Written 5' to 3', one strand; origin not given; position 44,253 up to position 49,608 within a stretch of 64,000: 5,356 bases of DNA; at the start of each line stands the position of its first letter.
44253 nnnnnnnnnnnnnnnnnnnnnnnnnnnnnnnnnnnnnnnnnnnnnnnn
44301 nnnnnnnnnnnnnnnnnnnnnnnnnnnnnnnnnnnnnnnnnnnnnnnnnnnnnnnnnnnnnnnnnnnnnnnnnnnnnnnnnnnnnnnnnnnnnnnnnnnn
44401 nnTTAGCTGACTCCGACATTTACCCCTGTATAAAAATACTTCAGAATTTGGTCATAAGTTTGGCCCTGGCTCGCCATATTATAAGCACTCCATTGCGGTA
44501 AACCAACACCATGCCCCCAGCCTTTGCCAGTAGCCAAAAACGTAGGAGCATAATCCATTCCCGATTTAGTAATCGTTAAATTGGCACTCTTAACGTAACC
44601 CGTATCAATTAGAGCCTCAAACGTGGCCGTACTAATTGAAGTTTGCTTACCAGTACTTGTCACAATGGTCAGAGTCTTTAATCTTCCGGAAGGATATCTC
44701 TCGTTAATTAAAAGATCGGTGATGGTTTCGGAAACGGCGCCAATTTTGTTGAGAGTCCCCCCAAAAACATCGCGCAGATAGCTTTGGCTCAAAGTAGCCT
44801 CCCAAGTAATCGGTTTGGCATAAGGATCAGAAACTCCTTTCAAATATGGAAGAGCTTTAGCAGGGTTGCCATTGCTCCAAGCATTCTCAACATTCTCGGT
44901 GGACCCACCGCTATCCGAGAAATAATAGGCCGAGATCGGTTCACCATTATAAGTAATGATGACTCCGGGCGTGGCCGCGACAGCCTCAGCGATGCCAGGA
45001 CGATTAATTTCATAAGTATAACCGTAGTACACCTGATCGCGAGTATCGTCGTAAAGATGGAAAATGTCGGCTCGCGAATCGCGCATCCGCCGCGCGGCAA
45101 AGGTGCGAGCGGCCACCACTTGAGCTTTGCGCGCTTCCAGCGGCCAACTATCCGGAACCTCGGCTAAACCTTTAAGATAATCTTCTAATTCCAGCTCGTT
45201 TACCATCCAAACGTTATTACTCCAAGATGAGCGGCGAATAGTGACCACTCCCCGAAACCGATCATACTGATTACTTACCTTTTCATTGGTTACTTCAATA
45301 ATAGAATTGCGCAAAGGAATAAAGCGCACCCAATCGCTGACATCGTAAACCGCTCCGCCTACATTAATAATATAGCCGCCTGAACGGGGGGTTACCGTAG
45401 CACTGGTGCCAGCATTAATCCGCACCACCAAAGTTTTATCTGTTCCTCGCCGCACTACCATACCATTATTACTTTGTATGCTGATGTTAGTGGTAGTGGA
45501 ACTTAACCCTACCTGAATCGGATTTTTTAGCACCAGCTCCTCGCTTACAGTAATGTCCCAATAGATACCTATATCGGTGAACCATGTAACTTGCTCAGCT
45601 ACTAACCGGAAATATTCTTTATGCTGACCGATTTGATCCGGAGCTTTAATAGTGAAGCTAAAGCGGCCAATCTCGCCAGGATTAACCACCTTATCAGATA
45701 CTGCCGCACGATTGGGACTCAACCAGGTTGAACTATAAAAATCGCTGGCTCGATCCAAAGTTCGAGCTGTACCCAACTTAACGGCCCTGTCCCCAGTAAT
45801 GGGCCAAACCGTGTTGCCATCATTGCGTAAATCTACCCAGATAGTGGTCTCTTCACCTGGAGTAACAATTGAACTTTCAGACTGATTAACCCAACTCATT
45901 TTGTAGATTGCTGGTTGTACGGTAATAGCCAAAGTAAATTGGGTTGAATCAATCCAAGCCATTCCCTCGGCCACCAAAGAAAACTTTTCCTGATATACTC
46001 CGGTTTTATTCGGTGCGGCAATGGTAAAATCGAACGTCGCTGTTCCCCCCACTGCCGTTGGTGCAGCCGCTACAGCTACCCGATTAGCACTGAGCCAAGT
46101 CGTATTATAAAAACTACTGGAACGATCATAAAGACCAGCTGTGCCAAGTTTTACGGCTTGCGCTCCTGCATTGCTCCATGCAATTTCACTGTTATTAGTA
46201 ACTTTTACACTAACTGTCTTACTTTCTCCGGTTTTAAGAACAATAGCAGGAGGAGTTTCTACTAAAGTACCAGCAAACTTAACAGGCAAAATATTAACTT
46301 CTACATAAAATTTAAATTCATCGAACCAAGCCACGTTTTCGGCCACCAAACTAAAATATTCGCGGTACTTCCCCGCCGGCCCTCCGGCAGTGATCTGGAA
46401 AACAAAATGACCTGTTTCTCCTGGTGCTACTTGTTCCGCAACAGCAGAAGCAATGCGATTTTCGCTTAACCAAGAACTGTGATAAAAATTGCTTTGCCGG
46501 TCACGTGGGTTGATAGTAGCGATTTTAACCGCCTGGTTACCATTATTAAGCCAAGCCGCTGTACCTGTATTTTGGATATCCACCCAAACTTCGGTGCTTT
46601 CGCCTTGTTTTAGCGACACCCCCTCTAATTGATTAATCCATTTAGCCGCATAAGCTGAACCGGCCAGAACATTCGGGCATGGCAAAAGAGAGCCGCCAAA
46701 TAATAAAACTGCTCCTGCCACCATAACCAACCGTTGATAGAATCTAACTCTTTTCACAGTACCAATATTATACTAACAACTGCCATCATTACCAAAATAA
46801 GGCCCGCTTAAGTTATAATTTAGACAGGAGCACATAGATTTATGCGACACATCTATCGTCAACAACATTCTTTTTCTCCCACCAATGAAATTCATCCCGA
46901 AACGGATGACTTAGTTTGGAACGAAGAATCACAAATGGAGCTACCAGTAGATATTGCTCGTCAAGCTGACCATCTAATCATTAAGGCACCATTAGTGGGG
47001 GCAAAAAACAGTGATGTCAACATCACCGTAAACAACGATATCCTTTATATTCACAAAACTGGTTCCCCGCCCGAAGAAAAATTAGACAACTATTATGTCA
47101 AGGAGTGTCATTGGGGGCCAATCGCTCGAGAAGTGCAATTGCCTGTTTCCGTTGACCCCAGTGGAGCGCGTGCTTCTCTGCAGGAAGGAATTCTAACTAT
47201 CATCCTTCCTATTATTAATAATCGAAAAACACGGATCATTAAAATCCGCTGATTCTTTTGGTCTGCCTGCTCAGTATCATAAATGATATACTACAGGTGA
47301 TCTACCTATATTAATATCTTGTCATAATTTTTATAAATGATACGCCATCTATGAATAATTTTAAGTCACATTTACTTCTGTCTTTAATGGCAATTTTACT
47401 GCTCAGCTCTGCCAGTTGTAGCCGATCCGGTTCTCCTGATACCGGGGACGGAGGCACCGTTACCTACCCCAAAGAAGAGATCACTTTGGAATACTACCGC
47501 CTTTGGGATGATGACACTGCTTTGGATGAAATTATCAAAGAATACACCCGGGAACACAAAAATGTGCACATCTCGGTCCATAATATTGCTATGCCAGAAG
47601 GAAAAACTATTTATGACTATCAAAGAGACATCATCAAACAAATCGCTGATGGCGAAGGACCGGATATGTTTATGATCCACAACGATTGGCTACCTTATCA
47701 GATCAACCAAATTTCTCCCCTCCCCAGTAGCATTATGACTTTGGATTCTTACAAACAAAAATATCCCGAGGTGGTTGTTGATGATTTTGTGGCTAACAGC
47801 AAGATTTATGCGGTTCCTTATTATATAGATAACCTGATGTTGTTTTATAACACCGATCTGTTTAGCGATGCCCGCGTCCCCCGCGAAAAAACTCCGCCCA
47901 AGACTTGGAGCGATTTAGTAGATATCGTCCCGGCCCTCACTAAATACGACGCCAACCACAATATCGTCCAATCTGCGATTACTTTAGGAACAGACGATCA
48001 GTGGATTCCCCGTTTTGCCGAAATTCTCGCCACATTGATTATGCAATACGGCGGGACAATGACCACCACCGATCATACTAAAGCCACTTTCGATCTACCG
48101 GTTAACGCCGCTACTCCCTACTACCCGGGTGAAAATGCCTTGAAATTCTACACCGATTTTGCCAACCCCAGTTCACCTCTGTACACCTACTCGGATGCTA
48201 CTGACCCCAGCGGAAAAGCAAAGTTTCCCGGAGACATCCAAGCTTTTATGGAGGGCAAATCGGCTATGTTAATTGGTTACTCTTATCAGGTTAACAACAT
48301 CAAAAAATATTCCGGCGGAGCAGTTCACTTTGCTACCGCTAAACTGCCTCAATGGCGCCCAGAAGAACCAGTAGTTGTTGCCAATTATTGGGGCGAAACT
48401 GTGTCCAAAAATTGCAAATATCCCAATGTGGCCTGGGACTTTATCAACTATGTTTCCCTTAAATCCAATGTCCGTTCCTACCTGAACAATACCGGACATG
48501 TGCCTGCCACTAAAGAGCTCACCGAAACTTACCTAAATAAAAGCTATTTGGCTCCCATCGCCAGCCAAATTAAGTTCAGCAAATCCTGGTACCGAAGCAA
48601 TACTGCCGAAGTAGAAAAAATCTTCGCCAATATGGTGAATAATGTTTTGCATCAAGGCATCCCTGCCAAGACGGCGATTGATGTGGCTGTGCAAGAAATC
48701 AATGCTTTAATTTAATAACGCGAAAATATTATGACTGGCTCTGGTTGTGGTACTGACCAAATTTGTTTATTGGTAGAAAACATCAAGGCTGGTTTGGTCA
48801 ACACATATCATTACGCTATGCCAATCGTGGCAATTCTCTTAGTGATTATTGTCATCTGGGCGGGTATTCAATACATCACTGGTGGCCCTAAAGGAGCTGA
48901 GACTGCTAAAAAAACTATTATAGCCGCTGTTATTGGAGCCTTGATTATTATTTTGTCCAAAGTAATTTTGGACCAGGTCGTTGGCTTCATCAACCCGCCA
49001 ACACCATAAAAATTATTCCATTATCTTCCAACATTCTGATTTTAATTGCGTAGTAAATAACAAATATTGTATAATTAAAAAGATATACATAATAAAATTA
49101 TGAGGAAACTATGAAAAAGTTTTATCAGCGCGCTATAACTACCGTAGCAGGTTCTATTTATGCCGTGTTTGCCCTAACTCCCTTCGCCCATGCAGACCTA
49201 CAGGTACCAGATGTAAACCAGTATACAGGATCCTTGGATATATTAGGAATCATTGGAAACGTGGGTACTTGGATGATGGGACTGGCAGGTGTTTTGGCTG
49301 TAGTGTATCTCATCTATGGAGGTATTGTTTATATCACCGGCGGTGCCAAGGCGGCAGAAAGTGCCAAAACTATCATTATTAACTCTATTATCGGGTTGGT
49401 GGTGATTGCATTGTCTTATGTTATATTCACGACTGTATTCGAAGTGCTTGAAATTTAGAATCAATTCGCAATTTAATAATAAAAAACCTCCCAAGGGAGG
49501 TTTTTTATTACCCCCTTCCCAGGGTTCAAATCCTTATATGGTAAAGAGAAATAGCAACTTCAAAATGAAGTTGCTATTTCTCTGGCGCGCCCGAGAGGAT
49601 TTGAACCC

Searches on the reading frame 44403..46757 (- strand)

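Call 96: search_protein_families(library=pfam, proteins=[window:44403-46757:-], max_evalue=0.001)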
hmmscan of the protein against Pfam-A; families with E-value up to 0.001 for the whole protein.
window:44403-46757:- (784 aa): 2 families
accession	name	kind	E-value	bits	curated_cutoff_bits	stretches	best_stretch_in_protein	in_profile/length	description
PF16158.11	N_BRCA1_IG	-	8.9e-20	71.7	28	1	294-404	4-108/108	Ig-like domain from next to BRCA1 gene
PF08486.15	SpoIID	-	2.2e-19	70.3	23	1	514-603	3-97/97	Stage II sporulation protein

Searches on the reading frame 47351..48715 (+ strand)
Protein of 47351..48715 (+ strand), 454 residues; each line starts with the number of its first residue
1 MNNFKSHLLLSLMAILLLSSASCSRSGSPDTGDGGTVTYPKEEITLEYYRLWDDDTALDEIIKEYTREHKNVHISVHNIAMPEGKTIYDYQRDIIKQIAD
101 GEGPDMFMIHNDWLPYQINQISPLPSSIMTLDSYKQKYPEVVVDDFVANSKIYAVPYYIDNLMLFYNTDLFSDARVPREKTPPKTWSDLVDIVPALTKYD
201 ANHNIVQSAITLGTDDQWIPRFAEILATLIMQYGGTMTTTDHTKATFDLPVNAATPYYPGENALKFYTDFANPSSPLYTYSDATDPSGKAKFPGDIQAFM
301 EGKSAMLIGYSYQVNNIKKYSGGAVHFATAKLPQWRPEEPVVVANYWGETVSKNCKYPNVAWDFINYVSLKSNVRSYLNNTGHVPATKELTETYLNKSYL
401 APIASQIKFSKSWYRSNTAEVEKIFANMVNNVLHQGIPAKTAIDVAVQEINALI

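Call 87: search_protein_families(library=pfam, proteins=[window:47351-48715:+], max_evalue=0.01)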
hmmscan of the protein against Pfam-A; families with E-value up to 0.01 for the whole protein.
window:47351-48715:+ (454 aa): 2 families
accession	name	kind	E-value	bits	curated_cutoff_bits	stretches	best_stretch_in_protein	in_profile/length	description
PF13416.11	SBP_bac_8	-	8.7e-27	95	27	1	61-392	2-267/279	Bacterial extracellular solute-binding protein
PF01547.30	SBP_bac_1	-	3.4e-26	93.4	26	1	55-369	7-301/307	Bacterial extracellular solute-binding protein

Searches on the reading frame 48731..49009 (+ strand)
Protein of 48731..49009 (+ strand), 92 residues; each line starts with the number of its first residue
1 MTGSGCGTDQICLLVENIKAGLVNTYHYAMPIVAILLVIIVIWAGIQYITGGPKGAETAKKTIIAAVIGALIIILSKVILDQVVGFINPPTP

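Call 87: search_protein_families(library=pfam, proteins=[window:48731-49009:+], max_evalue=0.01)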
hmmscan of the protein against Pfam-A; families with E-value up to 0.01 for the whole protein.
window:48731-49009:+ (92 aa): 2 families
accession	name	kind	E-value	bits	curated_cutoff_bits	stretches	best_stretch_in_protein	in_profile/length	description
PF18895.5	T4SS_pilin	-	1.1e-08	35.4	26.6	1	23-80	10-68/71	Type IV secretion system pilin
PF04956.18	TrbC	-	8.6e-05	23.1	27.9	1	30-80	50-95/98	TrbC/VIRB2 pilin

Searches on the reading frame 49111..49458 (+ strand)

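Call 87: search_protein_families(library=pfam, proteins=[window:49111-49458:+], max_evalue=0.01)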
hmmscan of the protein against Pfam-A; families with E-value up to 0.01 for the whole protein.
window:49111-49458:+ (115 aa): 2 families
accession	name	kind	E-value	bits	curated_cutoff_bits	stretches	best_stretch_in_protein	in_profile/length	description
PF18895.5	T4SS_pilin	-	2.9e-11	43.7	26.6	1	46-108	7-70/71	Type IV secretion system pilin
PF04956.18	TrbC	-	0.0022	18.6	27.9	1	4-107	6-96/98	TrbC/VIRB2 pilin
